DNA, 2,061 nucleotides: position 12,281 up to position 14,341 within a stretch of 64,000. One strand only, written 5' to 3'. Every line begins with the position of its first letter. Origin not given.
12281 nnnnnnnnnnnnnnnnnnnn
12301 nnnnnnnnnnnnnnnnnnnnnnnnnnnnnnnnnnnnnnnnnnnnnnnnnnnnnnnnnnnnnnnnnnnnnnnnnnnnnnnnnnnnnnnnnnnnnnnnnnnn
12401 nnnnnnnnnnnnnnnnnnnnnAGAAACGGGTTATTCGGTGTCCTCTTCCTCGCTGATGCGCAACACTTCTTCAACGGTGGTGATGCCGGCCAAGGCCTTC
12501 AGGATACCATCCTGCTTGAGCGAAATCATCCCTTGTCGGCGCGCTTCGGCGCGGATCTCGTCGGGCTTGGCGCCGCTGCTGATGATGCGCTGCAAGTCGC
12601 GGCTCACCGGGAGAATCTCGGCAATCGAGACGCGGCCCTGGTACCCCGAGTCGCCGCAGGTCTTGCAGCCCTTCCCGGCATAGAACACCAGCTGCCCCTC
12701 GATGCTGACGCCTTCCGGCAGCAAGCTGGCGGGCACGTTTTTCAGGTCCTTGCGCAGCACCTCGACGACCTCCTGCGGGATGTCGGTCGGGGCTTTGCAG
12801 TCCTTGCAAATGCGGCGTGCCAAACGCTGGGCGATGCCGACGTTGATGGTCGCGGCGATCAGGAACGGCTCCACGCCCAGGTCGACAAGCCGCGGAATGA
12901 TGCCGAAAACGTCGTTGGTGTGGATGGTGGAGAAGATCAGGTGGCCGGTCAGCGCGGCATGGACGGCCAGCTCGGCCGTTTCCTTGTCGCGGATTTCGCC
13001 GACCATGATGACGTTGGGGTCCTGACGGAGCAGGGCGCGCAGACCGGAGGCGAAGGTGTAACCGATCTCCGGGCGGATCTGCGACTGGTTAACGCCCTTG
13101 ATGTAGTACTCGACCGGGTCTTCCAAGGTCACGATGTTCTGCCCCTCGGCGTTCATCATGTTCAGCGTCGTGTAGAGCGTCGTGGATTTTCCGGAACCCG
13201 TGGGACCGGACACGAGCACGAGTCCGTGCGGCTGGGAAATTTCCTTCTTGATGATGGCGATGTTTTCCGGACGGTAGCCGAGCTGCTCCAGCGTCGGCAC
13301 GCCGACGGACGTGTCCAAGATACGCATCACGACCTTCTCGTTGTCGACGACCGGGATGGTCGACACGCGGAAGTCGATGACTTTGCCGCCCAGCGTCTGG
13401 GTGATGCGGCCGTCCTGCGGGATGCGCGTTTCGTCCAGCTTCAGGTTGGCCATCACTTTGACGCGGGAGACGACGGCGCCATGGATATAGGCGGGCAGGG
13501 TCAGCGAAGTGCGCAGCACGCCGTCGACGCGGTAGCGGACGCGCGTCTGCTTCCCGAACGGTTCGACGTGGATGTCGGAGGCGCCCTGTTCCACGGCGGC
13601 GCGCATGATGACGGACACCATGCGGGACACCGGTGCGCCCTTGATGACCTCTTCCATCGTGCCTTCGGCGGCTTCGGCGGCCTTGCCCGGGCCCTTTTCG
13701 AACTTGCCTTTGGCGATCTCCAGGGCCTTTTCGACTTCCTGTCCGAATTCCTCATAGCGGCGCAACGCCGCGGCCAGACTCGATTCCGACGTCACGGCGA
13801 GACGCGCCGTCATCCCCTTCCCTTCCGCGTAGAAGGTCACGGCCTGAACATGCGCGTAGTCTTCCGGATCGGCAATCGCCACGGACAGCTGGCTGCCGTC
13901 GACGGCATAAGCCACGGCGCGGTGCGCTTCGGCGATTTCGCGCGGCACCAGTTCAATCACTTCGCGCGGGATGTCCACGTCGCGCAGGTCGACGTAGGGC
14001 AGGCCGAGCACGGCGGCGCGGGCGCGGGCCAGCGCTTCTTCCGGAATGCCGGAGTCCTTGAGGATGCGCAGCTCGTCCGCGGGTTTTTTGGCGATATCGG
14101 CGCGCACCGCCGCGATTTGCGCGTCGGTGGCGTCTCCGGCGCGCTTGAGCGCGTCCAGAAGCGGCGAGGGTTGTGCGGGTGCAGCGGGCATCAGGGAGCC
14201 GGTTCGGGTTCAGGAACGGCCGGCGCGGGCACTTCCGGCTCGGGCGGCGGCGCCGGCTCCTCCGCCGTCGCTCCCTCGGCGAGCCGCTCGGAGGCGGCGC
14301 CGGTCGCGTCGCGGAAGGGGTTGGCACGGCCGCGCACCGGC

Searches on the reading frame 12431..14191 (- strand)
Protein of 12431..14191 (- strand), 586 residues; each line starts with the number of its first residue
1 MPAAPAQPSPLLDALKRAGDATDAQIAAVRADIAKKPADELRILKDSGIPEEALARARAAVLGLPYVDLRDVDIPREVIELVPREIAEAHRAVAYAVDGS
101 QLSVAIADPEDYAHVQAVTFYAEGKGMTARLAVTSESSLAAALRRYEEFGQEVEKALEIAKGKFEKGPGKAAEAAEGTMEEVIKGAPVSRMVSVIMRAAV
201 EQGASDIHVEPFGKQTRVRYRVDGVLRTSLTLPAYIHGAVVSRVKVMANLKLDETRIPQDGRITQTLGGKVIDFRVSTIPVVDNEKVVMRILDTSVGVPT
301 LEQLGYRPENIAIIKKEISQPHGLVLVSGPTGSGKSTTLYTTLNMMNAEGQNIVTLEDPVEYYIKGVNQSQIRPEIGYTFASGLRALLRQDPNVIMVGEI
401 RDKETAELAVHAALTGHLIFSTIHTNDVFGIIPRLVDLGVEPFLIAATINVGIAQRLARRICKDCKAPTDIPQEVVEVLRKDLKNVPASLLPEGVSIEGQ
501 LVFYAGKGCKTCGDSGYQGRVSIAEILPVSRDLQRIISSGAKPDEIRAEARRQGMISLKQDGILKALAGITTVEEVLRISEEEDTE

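Call 33: search_protein_families(library=ncbifam, max_evalue=0.00001, proteins=[window:12431-14191:-])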
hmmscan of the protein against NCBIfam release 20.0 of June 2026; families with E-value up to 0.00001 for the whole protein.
window:12431-14191:- (586 aa): 15 families
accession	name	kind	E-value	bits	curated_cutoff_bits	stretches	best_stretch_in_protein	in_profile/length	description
TIGR02538.1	type_IV_pilB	equivalog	1.9e-162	541.8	675.65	1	13-580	4-562/564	type IV-A pilus assembly ATPase PilB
TIGR02533.1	type_II_gspE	equivalog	1e-159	532.3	630.25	1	82-579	4-485/486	type II secretion system ATPase GspE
NF053534.1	T4PilAsmATPsTfpB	equivalog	6.4e-130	434.3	850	1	59-579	75-581/584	type IV pilus assembly ATPase TfpB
NF007755.0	PRK10436.1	equivalog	1e-122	410.2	617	1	85-582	12-461/465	type II secretion system protein GspE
NF041000.1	ATPase_ComGA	equivalog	1.4e-72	243.9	300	1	195-458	3-265/267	competence type IV pilus ATPase ComGA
TIGR01420.1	pilT_fam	subfamily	2.5e-50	171.6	319.1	1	194-438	4-242/343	PilT/PilU family type 4a pilus ATPase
TIGR02525.1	plasmid_TraJ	equivalog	8.1e-26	90.8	368.3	1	286-437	119-271/372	plasmid transfer ATPase TraJ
TIGR02524.1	dot_icm_DotB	equivalog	1.4e-21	77.1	463.3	1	299-438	115-259/358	Dot/Icm type IV secretion system ATPase DotB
NF058587.1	archaellum_moto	equivalog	7.2e-16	58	550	1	325-437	278-395/527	archaellum flagellar ATPase motor FlaI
TIGR03819.1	heli_sec_ATPase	hypoth_equivalog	1.1e-12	47.8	373.15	1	241-454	100-316/340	TadA family conjugal transfer-associated ATPase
TIGR02782.1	TrbB_P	equivalog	2.4e-12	46.8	304.55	1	320-438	134-255/303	P-type conjugative transfer ATPase TrbB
NF010469.0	PRK13894.1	subfamily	4.1e-10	39.5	508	1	310-436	138-265/320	conjugal transfer ATPase TrbB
NF010407.0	PRK13833.1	subfamily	1.8e-09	37.4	499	1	310-441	133-265/323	conjugal transfer protein TrbB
TIGR02788.1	VirB11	equivalog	4.2e-09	35.9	249.95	1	325-438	147-265/308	P-type DNA transfer ATPase VirB11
NF053672.1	bindosome_BasE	exception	1.3e-08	34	1000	1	312-438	260-391/512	bindosome assembly system ATPase subunit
